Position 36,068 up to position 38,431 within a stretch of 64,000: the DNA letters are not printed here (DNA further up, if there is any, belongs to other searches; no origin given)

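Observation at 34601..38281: Candidate porin-cytochrome module: a secreted pentaheme c-type cytochrome co-operonic with a ~500-aa outer-membrane beta-barrel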

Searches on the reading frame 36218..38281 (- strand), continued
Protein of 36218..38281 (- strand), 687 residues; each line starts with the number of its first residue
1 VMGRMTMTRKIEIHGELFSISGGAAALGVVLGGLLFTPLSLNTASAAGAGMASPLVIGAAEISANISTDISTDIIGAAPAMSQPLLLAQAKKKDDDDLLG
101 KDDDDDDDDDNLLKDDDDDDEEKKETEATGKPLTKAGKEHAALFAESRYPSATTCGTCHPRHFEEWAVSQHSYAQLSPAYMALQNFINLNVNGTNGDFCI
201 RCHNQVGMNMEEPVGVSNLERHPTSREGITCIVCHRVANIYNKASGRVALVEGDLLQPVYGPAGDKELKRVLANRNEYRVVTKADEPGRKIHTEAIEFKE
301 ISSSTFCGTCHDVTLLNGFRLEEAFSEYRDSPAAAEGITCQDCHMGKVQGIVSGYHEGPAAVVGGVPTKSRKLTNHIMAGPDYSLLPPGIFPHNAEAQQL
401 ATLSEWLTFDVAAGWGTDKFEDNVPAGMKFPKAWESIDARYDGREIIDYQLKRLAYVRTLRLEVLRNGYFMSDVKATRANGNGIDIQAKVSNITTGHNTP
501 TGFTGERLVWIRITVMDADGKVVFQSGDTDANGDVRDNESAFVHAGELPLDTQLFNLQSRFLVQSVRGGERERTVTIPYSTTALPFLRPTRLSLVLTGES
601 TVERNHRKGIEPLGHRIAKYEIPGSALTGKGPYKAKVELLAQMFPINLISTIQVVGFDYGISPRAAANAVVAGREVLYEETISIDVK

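Call 49: find_encoding_contigs(protein=P0239, flank=10000, max_places=1)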
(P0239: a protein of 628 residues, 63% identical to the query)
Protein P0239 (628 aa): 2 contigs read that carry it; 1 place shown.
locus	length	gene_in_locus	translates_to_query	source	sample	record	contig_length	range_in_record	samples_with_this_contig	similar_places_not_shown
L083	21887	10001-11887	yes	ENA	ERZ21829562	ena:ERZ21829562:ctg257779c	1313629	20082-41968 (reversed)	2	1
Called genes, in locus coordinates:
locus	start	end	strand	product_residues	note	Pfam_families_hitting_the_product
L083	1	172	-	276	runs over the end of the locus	PF00378:ECH_1, PF16113:ECH_2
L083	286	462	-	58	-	-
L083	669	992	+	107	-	PF13616:Rotamase_3, PF00639:Rotamase, PF13145:Rotamase_2 (weak)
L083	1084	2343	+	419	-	PF07690:MFS_1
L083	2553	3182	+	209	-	-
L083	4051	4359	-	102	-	PF25591:LRV_2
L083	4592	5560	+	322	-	-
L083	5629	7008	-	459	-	PF00202:Aminotran_3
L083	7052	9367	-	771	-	PF18364:Molybdopterin_N, PF00384:Molybdopterin, PF01568:Molydop_binding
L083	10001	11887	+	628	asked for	PF14522:Cytochrome_C7 (faint), PF22113:Mtrc-MtrF_II-IV_dom (faint), PF13435:Cytochrome_C554 (weak)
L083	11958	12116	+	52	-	-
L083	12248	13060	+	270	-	-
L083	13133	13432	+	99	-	-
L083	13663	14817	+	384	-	PF00175:NAD_binding_1, PF00111:Fer2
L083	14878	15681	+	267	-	PF09699:Paired_CXXCH_1 (faint), PF22113:Mtrc-MtrF_II-IV_dom (faint), PF13435:Cytochrome_C554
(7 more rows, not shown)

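Call 50: find_encoding_contigs(protein=P0201, flank=10000, max_places=1)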
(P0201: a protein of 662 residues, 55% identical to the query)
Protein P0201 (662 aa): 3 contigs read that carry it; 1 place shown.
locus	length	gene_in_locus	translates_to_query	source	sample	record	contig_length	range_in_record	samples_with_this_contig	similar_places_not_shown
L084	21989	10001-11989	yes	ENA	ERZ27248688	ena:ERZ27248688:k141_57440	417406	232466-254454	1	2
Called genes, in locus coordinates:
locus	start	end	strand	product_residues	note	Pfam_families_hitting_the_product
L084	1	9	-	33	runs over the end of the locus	-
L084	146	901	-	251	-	PF00027:cNMP_binding, PF13545:HTH_Crp_2, PF00325:Crp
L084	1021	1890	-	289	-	PF00582:Usp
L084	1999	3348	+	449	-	PF04055:Radical_SAM, PF06969:HemN_C (weak)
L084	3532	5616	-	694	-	PF20157:Maf_flag10_N, PF01973:MptE-like, PF02810:SEC-C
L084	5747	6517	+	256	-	-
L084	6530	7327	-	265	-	-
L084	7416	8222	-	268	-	-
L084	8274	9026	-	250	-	-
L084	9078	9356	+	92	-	-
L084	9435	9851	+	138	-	-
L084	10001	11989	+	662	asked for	PF14522:Cytochrome_C7 (faint), PF22113:Mtrc-MtrF_II-IV_dom (faint), PF13435:Cytochrome_C554 (weak)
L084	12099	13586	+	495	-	-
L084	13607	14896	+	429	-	PF00175:NAD_binding_1, PF00111:Fer2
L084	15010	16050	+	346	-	PF13435:Cytochrome_C554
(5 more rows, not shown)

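Call 51: find_encoding_contigs(protein=P0170, flank=10000, max_places=1)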
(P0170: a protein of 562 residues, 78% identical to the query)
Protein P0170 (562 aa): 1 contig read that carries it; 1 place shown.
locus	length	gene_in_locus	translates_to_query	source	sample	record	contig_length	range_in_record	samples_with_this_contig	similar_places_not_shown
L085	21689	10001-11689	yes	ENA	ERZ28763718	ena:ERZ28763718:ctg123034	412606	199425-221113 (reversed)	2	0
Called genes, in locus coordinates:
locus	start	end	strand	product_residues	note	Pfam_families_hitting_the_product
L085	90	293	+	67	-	-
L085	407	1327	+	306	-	PF00316:FBPase, PF00459:Inositol_P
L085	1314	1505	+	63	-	-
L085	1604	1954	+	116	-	PF01584:CheW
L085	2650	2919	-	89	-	-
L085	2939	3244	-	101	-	PF01381:HTH_3 (weak)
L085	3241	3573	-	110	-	PF06296:RelE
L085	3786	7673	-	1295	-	PF05378:Hydant_A_N, PF01968:Hydantoinase_A, PF19278:Hydant_A_C, PF02538:Hydantoinase_B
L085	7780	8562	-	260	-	PF05401:NodS (weak), PF05175:MTS (weak), PF13489:Methyltransf_23, PF08241:Methyltransf_11, PF08242:Methyltransf_12, PF13649:Methyltransf_25, PF13847:Methyltransf_31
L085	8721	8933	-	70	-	-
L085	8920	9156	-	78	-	-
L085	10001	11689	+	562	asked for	PF14522:Cytochrome_C7 (faint), PF14537:Cytochrom_c3_2 (faint), PF22113:Mtrc-MtrF_II-IV_dom (faint), PF13435:Cytochrome_C554 (weak)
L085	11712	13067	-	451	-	PF05598:DUF772, PF01609:DDE_Tnp_1, PF13751:DDE_Tnp_1_6 (weak)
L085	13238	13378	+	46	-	-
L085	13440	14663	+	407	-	-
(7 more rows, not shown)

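Call 61: fold_search(model_id=the predicted structure, library=pdb)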
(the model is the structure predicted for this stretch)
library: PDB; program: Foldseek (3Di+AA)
matches with E <= 10: 458; with E <= 0.001: 1
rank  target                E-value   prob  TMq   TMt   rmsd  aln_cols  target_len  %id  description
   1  5ze8                  4.8e-05  1.00  0.29  0.38  19.6       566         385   14  Crystal structure of a penta-heme cytochrome c552 from Thermochromatium tepidum (released 2018-04-25)
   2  3syc                  4.0e-02  0.57  0.14  0.21  11.6       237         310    9  Crystal structure of the G protein-gated inward rectifier K+ channel GIRK2 (Kir3.2) D228N mutant (released 2011-10-12)
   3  3sya                  6.2e-02  0.41  0.11  0.16  13.3       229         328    8  Crystal structure of the G protein-gated inward rectifier K+ channel GIRK2 (Kir3.2) in complex with sodium and PIP2 (released 2011-10-12)
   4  5mhn_B                7.4e-02  0.84  0.14  0.12  13.1       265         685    8  FXIIIa in complex with the inhibitor ZED2360 (released 2017-12-20)
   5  5mhl_B                8.2e-02  0.84  0.14  0.12  12.7       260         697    9  FXIIIa in complex with the inhibitor Mi0621 (released 2017-12-20)
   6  5mhl_A                1.0e-01  0.77  0.14  0.12  14.0       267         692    8  FXIIIa in complex with the inhibitor Mi0621 (released 2017-12-20)
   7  4kty_A                1.1e-01  0.80  0.14  0.12  14.0       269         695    8  Fibrin-stabilizing factor with a bound ligand (released 2013-12-04)
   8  2qks_B                1.1e-01  0.16  0.09  0.15  16.4       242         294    9  Crystal structure of a Kir3.1-prokaryotic Kir channel chimera (released 2007-08-28)
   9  3fn9_C                1.1e-01  0.66  0.11  0.09  11.2       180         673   11  Crystal structure of putative beta-galactosidase from bacteroides fragilis (released 2009-01-13)
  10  7e1y_A                1.2e-01  0.47  0.15  0.16  19.2       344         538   10  Staphylothermus marinus amylopullulanase -SmApu (released 2022-02-09)
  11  5mho_B                1.3e-01  0.77  0.14  0.12  12.8       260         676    9  FXIIIa in complex with the inhibitor ZED2369 (released 2017-12-20)
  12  5mhm_A                1.3e-01  0.72  0.14  0.12  13.9       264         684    8  FXIIIa in complex with the inhibitor ZED1630 (released 2017-12-20)
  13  3fn9_D                1.3e-01  0.60  0.12  0.10  13.3       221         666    9  Crystal structure of putative beta-galactosidase from bacteroides fragilis (released 2009-01-13)
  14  7n9k                  1.3e-01  0.16  0.07  0.13  16.1       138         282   10  KirBac3.1 L124M mutant (released 2021-12-29)
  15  5mhm_B                1.5e-01  0.66  0.14  0.12  14.3       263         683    7  FXIIIa in complex with the inhibitor ZED1630 (released 2017-12-20)
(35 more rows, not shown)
